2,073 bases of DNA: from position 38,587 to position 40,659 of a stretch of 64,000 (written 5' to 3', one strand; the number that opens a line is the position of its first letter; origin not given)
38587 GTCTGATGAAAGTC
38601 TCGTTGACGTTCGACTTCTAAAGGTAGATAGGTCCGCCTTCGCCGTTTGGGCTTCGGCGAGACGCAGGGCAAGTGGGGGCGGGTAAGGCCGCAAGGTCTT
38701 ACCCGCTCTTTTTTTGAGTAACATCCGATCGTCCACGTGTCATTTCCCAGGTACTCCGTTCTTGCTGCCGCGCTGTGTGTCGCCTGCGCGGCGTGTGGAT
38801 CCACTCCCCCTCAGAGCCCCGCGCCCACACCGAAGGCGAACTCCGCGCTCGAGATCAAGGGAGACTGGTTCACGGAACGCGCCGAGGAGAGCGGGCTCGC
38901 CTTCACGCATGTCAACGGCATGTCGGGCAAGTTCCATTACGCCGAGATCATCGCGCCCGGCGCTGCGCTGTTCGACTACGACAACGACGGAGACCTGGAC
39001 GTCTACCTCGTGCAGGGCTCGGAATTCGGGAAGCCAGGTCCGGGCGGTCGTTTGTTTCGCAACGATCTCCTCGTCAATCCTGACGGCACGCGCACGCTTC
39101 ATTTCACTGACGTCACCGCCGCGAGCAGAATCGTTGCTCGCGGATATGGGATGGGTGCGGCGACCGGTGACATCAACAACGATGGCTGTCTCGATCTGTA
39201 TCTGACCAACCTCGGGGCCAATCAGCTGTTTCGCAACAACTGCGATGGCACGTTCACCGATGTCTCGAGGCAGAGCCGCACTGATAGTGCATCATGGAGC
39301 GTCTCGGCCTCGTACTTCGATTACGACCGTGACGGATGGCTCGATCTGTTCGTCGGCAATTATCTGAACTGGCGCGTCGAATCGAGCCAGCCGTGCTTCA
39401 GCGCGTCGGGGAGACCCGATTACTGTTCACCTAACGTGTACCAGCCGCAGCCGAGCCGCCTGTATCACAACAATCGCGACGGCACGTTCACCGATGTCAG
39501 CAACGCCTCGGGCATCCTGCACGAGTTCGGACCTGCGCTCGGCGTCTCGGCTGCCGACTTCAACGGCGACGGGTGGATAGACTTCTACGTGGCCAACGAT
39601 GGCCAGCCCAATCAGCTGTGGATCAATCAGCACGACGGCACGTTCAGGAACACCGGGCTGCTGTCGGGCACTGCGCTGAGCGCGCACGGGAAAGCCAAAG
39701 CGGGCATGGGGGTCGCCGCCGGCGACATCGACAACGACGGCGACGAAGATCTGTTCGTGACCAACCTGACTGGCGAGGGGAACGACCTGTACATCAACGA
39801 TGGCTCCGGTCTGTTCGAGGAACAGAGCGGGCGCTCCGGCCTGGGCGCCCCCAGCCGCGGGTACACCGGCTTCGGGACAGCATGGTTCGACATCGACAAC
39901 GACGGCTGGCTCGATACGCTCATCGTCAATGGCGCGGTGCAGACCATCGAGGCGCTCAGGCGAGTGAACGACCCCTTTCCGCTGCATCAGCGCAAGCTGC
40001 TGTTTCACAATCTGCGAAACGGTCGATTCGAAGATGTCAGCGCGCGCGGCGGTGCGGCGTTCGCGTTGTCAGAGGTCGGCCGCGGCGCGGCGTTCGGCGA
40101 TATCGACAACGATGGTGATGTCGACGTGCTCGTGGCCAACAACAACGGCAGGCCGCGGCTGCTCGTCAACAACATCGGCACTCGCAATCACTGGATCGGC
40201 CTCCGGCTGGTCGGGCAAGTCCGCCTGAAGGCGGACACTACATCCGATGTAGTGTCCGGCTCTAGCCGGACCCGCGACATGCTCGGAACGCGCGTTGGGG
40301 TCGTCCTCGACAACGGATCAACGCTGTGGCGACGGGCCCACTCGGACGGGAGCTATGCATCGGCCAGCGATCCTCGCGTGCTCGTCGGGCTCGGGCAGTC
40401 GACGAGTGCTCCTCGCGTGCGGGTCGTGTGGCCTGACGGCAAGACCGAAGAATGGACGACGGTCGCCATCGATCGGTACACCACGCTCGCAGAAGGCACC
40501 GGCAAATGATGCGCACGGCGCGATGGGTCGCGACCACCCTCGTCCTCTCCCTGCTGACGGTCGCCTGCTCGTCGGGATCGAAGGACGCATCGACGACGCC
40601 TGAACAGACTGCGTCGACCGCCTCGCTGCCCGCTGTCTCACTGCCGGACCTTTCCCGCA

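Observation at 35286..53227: Iterated TonB-receptor / CRTAC1 beta-propeller / TPR locus with its own LysR regulator: candidate uncharacterised outer-membrane uptake system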

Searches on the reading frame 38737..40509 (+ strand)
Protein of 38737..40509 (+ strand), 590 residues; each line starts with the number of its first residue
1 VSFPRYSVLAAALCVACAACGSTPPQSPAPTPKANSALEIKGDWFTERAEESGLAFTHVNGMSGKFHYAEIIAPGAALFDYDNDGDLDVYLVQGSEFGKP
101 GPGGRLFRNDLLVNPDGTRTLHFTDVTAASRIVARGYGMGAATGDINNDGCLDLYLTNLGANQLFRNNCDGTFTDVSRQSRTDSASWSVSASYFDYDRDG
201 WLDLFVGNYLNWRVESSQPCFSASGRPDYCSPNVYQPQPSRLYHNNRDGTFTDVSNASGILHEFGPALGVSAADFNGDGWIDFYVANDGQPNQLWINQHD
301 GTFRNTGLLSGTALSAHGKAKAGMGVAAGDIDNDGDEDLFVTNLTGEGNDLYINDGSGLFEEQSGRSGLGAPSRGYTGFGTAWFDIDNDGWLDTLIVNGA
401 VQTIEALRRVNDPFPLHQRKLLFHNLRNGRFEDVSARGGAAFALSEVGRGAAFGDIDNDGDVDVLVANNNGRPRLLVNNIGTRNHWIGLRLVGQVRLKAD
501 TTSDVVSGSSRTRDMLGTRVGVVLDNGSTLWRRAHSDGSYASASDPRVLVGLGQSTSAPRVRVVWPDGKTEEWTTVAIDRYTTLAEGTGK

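Call 5: search_protein_families(library=pfam, proteins=[window:38737-40509:+], max_evalue=0.01)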
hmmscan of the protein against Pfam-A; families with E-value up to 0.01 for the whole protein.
window:38737-40509:+ (590 aa): 3 families
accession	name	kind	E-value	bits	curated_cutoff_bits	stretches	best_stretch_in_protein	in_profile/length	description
PF13517.12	FG-GAP_3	-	7.7e-52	174.2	26.9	7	274-341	1-61/61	FG-GAP-like repeat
PF01839.29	FG-GAP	-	2.5e-15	56.4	22.1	2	138-161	2-25/37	FG-GAP repeat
PF07593.17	UnbV_ASPIC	-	4.9e-15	55.6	23.4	1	516-582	2-67/68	ASPIC and UnbV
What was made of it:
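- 38737..40509 (+): C1: 590-aa CRTAC1-family lipoprotein, a seven-bladed FG-GAP propeller with seven Dx[DN]xDG Ca2+ motifs plus a UnbV_ASPIC domain. Pfam (call 5).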

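Call 6: search_protein_families(library=ncbifam, proteins=[window:38737-40509:+], max_evalue=0.001)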
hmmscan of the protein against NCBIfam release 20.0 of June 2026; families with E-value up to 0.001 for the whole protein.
window:38737-40509:+ (590 aa): 0 families

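Call 12: find_homologous_proteins(query=window:38737-40509:+, max_evalue=1e-10)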
Query window:38737-40509:+ (590 aa): 8000 proteins with E <= 1e-10 among 8000 candidates; the best 120 are listed.
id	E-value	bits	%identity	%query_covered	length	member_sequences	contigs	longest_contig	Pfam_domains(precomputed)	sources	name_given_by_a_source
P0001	0.0e+0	1198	88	97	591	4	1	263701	PF01839.30,PF13517.13,PF07593.19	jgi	jgi:hypothetical protein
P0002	0.0e+0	1044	78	100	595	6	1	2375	PF01839.30,PF13517.13,PF07593.19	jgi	jgi:hypothetical protein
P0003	0.0e+0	1035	78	97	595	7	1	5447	PF01839.30,PF13517.13,PF07593.19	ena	-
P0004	0.0e+0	1030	79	96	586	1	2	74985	PF01839.30,PF13517.13,PF07593.19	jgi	jgi:hypothetical protein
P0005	0.0e+0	1029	82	93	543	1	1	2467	PF01839.30,PF13517.13,PF07593.19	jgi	-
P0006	0.0e+0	1029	76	99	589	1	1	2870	PF01839.30,PF13517.13,PF07593.19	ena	-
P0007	0.0e+0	1029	77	99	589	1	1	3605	PF01839.30,PF13517.13,PF07593.19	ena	-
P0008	0.0e+0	1027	79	96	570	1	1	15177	PF01839.30,PF13517.13,PF07593.19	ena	-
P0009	0.0e+0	1026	79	96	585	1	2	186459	PF01839.30,PF13517.13,PF07593.19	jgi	jgi:enediyne biosynthesis protein E4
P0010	0.0e+0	1025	78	100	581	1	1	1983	PF01839.30,PF13517.13,PF07593.19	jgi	jgi:hypothetical protein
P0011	0.0e+0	1022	79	95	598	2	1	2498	PF01839.30,PF13517.13,PF07593.19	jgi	jgi:hypothetical protein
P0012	0.0e+0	1022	77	97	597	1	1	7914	PF01839.30,PF13517.13,PF07593.19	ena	-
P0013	0.0e+0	1020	76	99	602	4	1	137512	PF01839.30,PF13517.13,PF07593.19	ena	-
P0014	0.0e+0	1018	80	93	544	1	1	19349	PF01839.30,PF13517.13,PF07593.19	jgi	jgi:hypothetical protein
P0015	0.0e+0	1015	79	94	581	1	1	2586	PF01839.30,PF13517.13,PF07593.19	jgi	jgi:hypothetical protein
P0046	2.0e-289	980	75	99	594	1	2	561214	PF01839.30,PF13517.13,PF07593.19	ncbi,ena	-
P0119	3.5e-269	913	74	90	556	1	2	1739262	PF01839.30,PF13517.13,PF07593.19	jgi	jgi:hypothetical protein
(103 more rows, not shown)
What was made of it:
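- JGI names many homologues 'enediyne biosynthesis protein E4' (call 12).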

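Call 14: find_related_loci(query=A1, collection=genome_contigs, flank=10000)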
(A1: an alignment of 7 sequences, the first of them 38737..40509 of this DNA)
Query A1 (590 aa) in genome_contigs; peptide patterns used: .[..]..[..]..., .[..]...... (x = any residue, [..] = any of these).
600 stretches matched a pattern (row limit reached: there are more); 583 encode a relative of the query (tblastn E <= 1e-3); the best 80 are kept; 80 distinct loci.
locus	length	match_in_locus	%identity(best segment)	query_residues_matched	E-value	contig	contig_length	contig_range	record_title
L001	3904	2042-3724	64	22-590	0e+0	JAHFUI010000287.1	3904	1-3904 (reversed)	MAG: Acidobacteria bacterium isolate nzgw76 NODE_60988_length_3905_cov_6.816596, whole genome shotgun sequence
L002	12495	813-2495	61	1-589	0e+0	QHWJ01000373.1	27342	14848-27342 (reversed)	MAG: Acidobacteria bacterium isolate gp6 AA46 14_0929_02_40cm_scaffold_1750_curated, whole genome shotgun sequence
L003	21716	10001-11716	60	17-590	0e+0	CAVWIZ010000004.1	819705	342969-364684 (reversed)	MAG: uncultured Acidobacteriota bacterium isolate MFD02242.bin.2.28 genome assembly, contig: contig_21741, whole genome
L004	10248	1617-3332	56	7-590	0e+0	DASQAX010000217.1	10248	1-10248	MAG TPA_asm: Vicinamibacterales bacterium isolate SMAG_U11656 k141_516465, whole genome shotgun sequence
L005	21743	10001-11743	57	1-586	0e+0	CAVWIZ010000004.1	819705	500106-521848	MAG: uncultured Acidobacteriota bacterium isolate MFD02242.bin.2.28 genome assembly, contig: contig_21741, whole genome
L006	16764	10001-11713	62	40-590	0e+0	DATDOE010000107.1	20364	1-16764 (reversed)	MAG TPA_asm: Vicinamibacterales bacterium isolate SMAG_U7885 k141_2803877, whole genome shotgun sequence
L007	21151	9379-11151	56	4-584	0e+0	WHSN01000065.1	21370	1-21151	MAG: Luteitalea sp. isolate Dino_bin7 k141_2145_length_21370_cov_10.9941, whole genome shotgun sequence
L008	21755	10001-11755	56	9-588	0e+0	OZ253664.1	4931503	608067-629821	MAG: Vicinamibacterales bacterium isolate a9dab573-4f8c-481d-bf6a-234275a50d18 genome assembly, chromosome: 1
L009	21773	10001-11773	60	8-590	0e+0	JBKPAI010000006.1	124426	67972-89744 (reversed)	MAG: Acidobacteriota bacterium isolate GB_HAYS_MAG_00009 GB_HAYS_000000379284, whole genome shotgun sequence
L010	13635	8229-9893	60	44-589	0e+0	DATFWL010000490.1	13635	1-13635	MAG TPA_asm: Vicinamibacterales bacterium isolate SMAG_U9489 k141_623055, whole genome shotgun sequence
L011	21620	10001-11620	60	42-586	0e+0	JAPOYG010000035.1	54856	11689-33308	MAG: Acidobacteria bacterium isolate COS4_bin_27 NODE_593_length_54856_cov_50.5735, whole genome shotgun sequence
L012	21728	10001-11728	59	12-590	0e+0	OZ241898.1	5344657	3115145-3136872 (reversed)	MAG: Vicinamibacterales bacterium isolate 479fc26a-c5fd-4f96-80c2-dbb1f079bd2a genome assembly, chromosome: 1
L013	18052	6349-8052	59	11-588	0e+0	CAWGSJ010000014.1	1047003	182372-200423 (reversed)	MAG: uncultured Acidobacteriota bacterium isolate MFD06229.bin.2.219 genome assembly, contig: contig_709, whole genome s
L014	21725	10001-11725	54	9-590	0e+0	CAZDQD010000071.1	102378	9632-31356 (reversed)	MAG TPA_asm: uncultured Vicinamibacteraceae bacterium isolate SRP092796_co1_517 genome assembly, contig: k141_3372694, w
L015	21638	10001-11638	56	43-590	0e+0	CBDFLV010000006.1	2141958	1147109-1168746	MAG: Acidobacteriota bacterium isolate 7a8d91ef-8417-43da-8691-8f404d5ac280 genome assembly, contig: contig_6, whole gen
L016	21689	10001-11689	54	32-589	0e+0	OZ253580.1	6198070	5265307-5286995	MAG: Acidobacteriota bacterium isolate 47452053-f15d-47d9-810f-b45a5afbde1b genome assembly, chromosome: 1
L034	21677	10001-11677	58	14-587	0e+0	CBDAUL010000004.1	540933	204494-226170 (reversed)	MAG: Vicinamibacterales bacterium isolate 3187d3cd-29f7-40f2-88d1-47a6769d9de4 genome assembly, contig: contig_4, whole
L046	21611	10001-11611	60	42-584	9e-178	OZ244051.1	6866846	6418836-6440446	MAG: Vicinamibacterales bacterium isolate 8ba7f8d7-3fc5-437a-86da-c0f89745c60d genome assembly, chromosome: 1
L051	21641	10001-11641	52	43-590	2e-171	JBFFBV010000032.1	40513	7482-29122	MAG: Candidatus Sulfomarinibacter sp. isolate Mix_mud12.2021.10.15 k141_1306179_length_40513_cov_10.5448, whole genome s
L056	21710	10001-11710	55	20-589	5e-169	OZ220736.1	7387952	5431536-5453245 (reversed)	MAG: Vicinamibacterales bacterium isolate e96e4bd8-36b5-4932-a7c8-d2011ef2eb69 genome assembly, chromosome: 1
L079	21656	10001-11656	45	27-586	2e-151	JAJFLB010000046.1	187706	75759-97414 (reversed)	MAG: Gammaproteobacteria bacterium isolate OFTM78 OFTM78_45, whole genome shotgun sequence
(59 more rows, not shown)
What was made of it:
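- Pairs also occur on contigs labelled Planctomycetota, Rhodothermales and Gammaproteobacteria (call 14). Pairs occur in phyla outside Acidobacteriota (call 14).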

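Call 21: search_solved_structures(query=window:38737-40509:+, max_evalue=0.01)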
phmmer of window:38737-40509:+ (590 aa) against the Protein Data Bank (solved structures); distinct sequences matched with E-value up to 0.01: 1.
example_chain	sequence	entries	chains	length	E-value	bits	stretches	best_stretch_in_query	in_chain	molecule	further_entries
9etn_A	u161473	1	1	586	9.1e-15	57.7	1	204-401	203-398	Cartilage acidic protein 1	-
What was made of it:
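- Closest known: Vertebrate CRTAC1. Same: There is direct sequence similarity (E = 9e-15, call 21).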

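Call 44: search_protein_families(library=pfam, alignment_id=A4, max_evalue=0.00001)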
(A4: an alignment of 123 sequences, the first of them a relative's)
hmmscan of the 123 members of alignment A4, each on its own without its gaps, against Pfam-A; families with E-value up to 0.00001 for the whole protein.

A. member 1, L002:2-736:+ (244 aa): 0 families

B. families by the number of members that match (of 123 scanned): 133 families (the first 25 are shown)
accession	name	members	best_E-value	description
PF02276.23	CytoC_RC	4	6.3e-13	Photosynthetic reaction centre cytochrome C subunit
PF25183.1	OMP_b-brl_4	3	2.4e-154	Outer membrane beta barrel domain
PF00593.30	TonB_dep_Rec_b-barrel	3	1.4e-41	TonB dependent receptor-like, beta-barrel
PF13649.12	Methyltransf_25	3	2.8e-17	Methyltransferase domain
PF13847.12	Methyltransf_31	3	2.6e-15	Methyltransferase domain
PF08242.18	Methyltransf_12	3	4.6e-14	Methyltransferase domain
PF01011.28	PQQ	2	4.7e-148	Glucose/ethanol/alcohol dehydrogenase, beta-propeller domain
PF02826.25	2-Hacid_dh_C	2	2.7e-50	D-isomer specific 2-hydroxyacid dehydrogenase, NAD binding domain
PF00072.30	Response_reg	2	6e-24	Response regulator receiver domain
PF13360.13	PQQ_2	2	1.1e-22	Outer membrane protein assembly factor BamB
PF08241.18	Methyltransf_11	2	7.1e-19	Methyltransferase domain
PF00753.33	Lactamase_B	2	2.2e-18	Metallo-beta-lactamase superfamily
PF08448.16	PAS_4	2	2e-17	PAS fold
PF22422.2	MGH1-like_GH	2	1.1e-14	Mannosylglycerate hydrolase MGH1-like glycoside hydrolase domain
PF13489.12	Methyltransf_23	2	2.7e-12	Methyltransferase domain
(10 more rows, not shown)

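Call 52: search_protein_families(library=pfam, proteins=[L046:12967-16116:+, L079:3510-6827:+, L051:13671-17009:+, L056:16369-20202:+, L016:13075-15759:-, L013:7763-10693:+, L034:14957-18718:+], max_evalue=0.00001)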
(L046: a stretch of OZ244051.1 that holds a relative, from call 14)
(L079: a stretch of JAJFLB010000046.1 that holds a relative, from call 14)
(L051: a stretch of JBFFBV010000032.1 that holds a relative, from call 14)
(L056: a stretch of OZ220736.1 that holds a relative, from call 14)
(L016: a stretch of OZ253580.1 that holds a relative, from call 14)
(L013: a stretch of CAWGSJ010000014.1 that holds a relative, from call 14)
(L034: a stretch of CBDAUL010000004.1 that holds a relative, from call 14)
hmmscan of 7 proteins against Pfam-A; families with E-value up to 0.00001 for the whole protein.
L046:12967-16116:+ (1049 aa): 5 families
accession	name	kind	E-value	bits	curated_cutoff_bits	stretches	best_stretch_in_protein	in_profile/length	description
PF13517.12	FG-GAP_3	-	1.3e-44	151.1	26.9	4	260-332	1-61/61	FG-GAP-like repeat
PF01839.29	FG-GAP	-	1.4e-10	41.3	22.1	0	372-399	4-27/37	FG-GAP repeat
PF07719.23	TPR_2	-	1.6e-09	37.6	27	0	781-811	4-34/34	Tetratricopeptide repeat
PF07593.17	UnbV_ASPIC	-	2.1e-08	34.3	23.4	1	675-745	1-67/68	ASPIC and UnbV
PF13432.12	TPR_16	-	7.9e-08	33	32.7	1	783-844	2-62/65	Tetratricopeptide repeat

L079:3510-6827:+ (1105 aa): 6 families
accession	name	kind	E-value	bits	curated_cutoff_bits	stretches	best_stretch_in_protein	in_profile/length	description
PF13517.12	FG-GAP_3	-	8.6e-30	103.6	26.9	3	268-332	1-60/61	FG-GAP-like repeat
PF14559.12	TPR_19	-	2.3e-10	41.1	25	0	118-170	4-56/68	Tetratricopeptide repeat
PF13432.12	TPR_16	-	2.8e-10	40.9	32.7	1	111-170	3-62/65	Tetratricopeptide repeat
PF07719.23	TPR_2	-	1.4e-08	34.6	27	0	139-171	1-33/34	Tetratricopeptide repeat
PF00515.34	TPR_1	-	1e-06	28.7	27.8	0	139-171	1-33/34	Tetratricopeptide repeat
PF16918.11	PknG_TPR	-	1.5e-06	27.7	27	1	81-199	104-221/340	Protein kinase G tetratricopeptide repeat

L051:13671-17009:+ (1112 aa): 13 families
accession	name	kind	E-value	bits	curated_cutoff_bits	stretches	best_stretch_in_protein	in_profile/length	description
PF13517.12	FG-GAP_3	-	2.9e-27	95.5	26.9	3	383-446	1-61/61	FG-GAP-like repeat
PF13432.12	TPR_16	-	7.4e-16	58.7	32.7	1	130-183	10-63/65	Tetratricopeptide repeat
PF07719.23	TPR_2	-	6e-15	54.5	27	1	151-182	1-32/34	Tetratricopeptide repeat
PF14559.12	TPR_19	-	1.2e-14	54.8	25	1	128-194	2-66/68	Tetratricopeptide repeat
PF13181.12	TPR_8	-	4.4e-13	48.7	25.7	0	151-182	1-32/34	Tetratricopeptide repeat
PF00515.34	TPR_1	-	8.8e-12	44.8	27.8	1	151-182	1-32/34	Tetratricopeptide repeat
PF23914.1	TPR_CcmH_CycH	-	2.7e-10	40.7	42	1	59-144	63-148/158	Cytochrome c-type biogenesis protein H TPR domain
PF13414.12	TPR_11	-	9.8e-10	38.4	26.8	0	126-164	3-41/42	TPR repeat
PF13428.12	TPR_14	-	2.2e-09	37.5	23.5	0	55-87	10-42/44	Tetratricopeptide repeat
PF13174.12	TPR_6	-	1.2e-07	32.3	26.3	0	52-78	6-32/33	Tetratricopeptide repeat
PF13431.12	TPR_17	-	1.5e-07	31.6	24.4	0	140-171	2-33/34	Tetratricopeptide repeat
PF13424.12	TPR_12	-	1.8e-06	28.5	30.1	0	151-180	3-32/77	Tetratricopeptide repeat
PF01839.29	FG-GAP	-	9.5e-06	25.8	22.1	0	530-549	4-23/37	FG-GAP repeat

L056:16369-20202:+ (1277 aa): 3 families
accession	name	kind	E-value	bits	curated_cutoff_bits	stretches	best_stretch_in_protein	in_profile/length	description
PF13517.12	FG-GAP_3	-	4.9e-21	75.5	26.9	2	480-543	1-60/61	FG-GAP-like repeat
PF07719.23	TPR_2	-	6.2e-07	29.5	27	0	162-190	5-33/34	Tetratricopeptide repeat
PF23914.1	TPR_CcmH_CycH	-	2.5e-06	27.9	42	0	229-305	53-129/158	Cytochrome c-type biogenesis protein H TPR domain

L016:13075-15759:- (894 aa): 4 families
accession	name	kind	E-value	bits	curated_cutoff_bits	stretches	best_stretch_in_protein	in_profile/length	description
PF13517.12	FG-GAP_3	-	3e-46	156.3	26.9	4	540-601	1-60/61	FG-GAP-like repeat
PF07593.17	UnbV_ASPIC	-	4.5e-17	62.1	23.4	1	822-884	1-62/68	ASPIC and UnbV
PF02630.20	SCO1-SenC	-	3.1e-10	40.6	22.8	1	125-226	3-100/134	SCO1/SenC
PF01839.29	FG-GAP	-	4.3e-10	39.7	22.1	0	669-684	2-17/37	FG-GAP repeat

L013:7763-10693:+ (976 aa): 3 families
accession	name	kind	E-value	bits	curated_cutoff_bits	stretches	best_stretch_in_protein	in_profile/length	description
PF13517.12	FG-GAP_3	-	5.2e-47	158.7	26.9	4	387-450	1-61/61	FG-GAP-like repeat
PF02630.20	SCO1-SenC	-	7.3e-20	71.7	22.8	1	150-254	3-102/134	SCO1/SenC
PF01839.29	FG-GAP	-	5.2e-14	52.2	22.1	0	697-721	2-26/37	FG-GAP repeat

L034:14957-18718:+ (1253 aa): 3 families
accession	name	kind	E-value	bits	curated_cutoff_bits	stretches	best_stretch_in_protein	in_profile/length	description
PF13517.12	FG-GAP_3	-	4.2e-37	127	26.9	3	746-815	1-61/61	FG-GAP-like repeat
PF07593.17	UnbV_ASPIC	-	4.6e-17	62.1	23.4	1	1181-1246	1-66/68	ASPIC and UnbV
PF01839.29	FG-GAP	-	4e-11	43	22.1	0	739-762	2-25/37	FG-GAP repeat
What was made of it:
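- Distant paralogues are fused to SCO1/SenC domains (call 52).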

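Call 58: find_encoding_contigs(protein=P0001, flank=10000, max_places=2)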
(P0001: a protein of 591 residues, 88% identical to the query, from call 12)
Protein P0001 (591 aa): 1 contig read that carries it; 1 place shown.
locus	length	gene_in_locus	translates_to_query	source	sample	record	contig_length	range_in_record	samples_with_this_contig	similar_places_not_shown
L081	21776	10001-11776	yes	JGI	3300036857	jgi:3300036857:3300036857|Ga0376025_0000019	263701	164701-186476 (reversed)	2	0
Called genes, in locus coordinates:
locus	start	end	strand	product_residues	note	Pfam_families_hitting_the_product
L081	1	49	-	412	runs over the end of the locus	PF05810:NinF (faint), PF00291:PALP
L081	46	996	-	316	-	PF00288:GHMP_kinases_N, PF08544:GHMP_kinases_C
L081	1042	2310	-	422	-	PF03447:NAD_binding_3, PF00742:Homoserine_dh, PF01842:ACT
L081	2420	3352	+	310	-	PF00795:CN_hydrolase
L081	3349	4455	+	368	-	PF04371:PAD_porph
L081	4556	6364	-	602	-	PF07715:Plug, PF00593:TonB_dep_Rec_b-barrel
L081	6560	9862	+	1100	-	PF13620:CarboxypepD_reg, PF13715:CarbopepD_reg_2 (weak)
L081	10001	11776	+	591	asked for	PF01839:FG-GAP (faint), PF13517:FG-GAP_3, PF07593:UnbV_ASPIC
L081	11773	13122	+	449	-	PF23914:TPR_CcmH_CycH, PF13424:TPR_12 (weak), PF13424:TPR_12, PF13432:TPR_16, PF14559:TPR_19 (weak), PF13432:TPR_16, PF13432:TPR_16, PF14559:TPR_19, +23 more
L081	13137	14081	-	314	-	PF00126:HTH_1, PF03466:LysR_substrate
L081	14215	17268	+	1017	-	PF13620:CarboxypepD_reg, PF13715:CarbopepD_reg_2 (weak)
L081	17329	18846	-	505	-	PF12895:ANAPC3 (faint), PF13424:TPR_12 (faint), PF13432:TPR_16, PF14559:TPR_19 (weak), PF13414:TPR_11 (weak), PF13432:TPR_16, PF14559:TPR_19, PF13432:TPR_16 (weak), +14 more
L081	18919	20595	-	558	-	PF01839:FG-GAP (faint), PF13517:FG-GAP_3, PF07593:UnbV_ASPIC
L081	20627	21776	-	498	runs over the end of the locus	PF07719:TPR_2 (faint), PF13174:TPR_6 (faint), PF13176:TPR_7 (faint), PF23914:TPR_CcmH_CycH (weak), PF13432:TPR_16, PF14559:TPR_19 (weak), PF13414:TPR_11 (weak), PF14559:TPR_19 (weak), +14 more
